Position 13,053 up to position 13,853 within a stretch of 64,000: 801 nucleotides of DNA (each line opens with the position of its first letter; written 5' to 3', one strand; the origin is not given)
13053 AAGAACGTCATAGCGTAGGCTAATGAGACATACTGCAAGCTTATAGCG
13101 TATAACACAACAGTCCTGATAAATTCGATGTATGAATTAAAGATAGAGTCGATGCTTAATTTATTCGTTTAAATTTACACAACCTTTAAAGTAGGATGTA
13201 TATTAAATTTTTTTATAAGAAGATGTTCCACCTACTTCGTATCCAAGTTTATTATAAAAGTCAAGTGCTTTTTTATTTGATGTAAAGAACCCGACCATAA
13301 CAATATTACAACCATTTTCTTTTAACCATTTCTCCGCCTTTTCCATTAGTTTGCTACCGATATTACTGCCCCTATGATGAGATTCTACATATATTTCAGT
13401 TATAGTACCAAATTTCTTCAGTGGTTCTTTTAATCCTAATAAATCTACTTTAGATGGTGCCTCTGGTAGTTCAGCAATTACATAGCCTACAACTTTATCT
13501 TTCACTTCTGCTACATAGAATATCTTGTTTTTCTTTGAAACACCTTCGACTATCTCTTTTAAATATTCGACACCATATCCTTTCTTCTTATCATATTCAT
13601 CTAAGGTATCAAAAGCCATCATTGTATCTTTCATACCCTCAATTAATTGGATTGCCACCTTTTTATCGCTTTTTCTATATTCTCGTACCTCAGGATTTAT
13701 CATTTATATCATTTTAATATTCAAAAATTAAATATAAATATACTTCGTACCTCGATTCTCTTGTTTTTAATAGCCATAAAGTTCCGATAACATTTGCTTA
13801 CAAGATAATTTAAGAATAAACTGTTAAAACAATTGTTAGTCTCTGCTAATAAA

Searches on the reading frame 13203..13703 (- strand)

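Call 3: search_protein_families(library=pfam, proteins=[window:13203-13703:-], max_evalue=0.01)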
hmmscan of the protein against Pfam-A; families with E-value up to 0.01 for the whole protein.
window:13203-13703:- (166 aa): 7 families
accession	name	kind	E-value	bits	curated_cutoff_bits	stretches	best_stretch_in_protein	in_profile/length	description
PF00583.31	Acetyltransf_1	-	1.2e-18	67.9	20.7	1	45-155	18-116/116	Acetyltransferase (GNAT) family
PF13508.13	Acetyltransf_7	-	1e-15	58.3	27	1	59-157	2-84/84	Acetyltransferase (GNAT) domain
PF13673.13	Acetyltransf_10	-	5.4e-10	39.8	23.6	1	50-159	21-111/128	Acetyltransferase (GNAT) domain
PF08445.16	FR47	-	1.7e-07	31.5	22.1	1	97-157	20-79/86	FR47-like protein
PF13420.13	Acetyltransf_4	-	3.2e-07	30.9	24.3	1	36-159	24-138/155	Acetyltransferase (GNAT) domain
PF13527.13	Acetyltransf_9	-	3.7e-05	24.2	25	1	57-157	39-126/127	Acetyltransferase (GNAT) domain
PF14542.12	Acetyltransf_CG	-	0.0002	21.9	30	1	100-138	26-64/80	GCN5-related N-acetyl-transferase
